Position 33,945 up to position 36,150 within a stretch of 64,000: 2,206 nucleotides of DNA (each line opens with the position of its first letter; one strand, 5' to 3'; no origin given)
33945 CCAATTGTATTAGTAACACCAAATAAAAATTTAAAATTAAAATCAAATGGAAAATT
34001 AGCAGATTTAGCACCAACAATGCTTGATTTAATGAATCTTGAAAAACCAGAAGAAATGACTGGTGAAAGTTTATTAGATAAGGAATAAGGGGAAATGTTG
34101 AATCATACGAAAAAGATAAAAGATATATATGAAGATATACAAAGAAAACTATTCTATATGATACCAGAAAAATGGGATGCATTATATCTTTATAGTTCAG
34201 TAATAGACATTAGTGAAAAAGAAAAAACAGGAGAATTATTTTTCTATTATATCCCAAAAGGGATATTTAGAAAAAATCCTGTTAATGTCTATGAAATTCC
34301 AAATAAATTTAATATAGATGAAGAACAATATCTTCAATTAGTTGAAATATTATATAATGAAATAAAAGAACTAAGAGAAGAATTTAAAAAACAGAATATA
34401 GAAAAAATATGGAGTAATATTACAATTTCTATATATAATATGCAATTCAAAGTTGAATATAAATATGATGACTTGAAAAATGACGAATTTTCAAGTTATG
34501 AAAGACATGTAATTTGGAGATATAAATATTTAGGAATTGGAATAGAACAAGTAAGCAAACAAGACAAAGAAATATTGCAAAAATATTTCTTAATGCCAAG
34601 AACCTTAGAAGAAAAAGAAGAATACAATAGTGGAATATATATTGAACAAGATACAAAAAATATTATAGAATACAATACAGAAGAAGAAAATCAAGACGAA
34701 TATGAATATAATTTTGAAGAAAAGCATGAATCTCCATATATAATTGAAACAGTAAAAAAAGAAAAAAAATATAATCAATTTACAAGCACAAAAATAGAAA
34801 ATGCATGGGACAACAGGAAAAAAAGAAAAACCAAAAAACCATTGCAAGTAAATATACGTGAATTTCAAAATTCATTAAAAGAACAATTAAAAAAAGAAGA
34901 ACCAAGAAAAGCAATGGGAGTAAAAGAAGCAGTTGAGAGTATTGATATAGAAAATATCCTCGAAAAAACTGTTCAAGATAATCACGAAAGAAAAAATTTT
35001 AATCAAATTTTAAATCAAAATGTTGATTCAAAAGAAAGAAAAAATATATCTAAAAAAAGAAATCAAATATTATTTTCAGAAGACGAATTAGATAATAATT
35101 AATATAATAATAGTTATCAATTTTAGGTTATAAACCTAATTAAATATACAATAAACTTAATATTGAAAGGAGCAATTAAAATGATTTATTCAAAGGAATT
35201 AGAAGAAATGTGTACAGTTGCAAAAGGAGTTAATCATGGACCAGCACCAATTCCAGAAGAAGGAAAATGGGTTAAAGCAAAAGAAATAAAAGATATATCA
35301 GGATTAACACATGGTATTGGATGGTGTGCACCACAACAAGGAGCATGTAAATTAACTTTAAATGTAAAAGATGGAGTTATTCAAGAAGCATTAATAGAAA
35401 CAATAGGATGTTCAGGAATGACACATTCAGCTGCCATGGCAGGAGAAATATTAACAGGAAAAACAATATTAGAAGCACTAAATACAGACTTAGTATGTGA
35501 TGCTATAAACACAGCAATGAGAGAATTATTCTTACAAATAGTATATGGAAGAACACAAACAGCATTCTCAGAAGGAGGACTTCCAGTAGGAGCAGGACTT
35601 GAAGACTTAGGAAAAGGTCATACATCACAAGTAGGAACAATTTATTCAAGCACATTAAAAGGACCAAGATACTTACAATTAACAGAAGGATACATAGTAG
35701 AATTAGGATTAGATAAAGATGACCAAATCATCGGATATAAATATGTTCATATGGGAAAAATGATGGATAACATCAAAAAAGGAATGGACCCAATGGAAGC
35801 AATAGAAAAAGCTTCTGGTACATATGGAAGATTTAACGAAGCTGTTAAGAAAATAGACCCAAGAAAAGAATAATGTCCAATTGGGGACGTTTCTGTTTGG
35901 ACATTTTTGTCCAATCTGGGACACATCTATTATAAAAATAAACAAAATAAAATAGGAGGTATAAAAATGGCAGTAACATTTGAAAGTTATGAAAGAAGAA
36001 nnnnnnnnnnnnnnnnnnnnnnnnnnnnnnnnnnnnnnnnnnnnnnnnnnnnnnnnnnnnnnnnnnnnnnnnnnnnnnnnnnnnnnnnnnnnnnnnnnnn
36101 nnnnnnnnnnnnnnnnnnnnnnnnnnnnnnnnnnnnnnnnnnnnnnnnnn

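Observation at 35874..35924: Dispersed GGGGACG-type repeat family: solo copies at 35874-35924 and (degenerate) 18406-18450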

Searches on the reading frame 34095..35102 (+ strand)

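Call 85: search_protein_families(library=pfam, proteins=[window:34095-35102:+], max_evalue=0.001)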
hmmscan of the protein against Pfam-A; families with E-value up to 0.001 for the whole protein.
window:34095-35102:+ (335 aa): 1 family
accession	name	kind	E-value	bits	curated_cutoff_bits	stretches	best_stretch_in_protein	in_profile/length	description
PF04634.17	YezG-like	-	3.9e-25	89.2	21.7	1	8-152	1-138/146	Immunity protein YezG-like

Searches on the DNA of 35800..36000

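Call 81: search_rna_families(source=window, start=35800, end=36000, threshold=evalue, max_evalue=1)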
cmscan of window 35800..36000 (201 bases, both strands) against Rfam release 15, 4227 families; matches with E-value up to 1: 1.
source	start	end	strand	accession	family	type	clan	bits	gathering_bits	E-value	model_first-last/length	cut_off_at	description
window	35849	35908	-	RF03331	mir-247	Gene; miRNA;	-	15.9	70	0.61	1-89/89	no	mir-247 microRNA precursor family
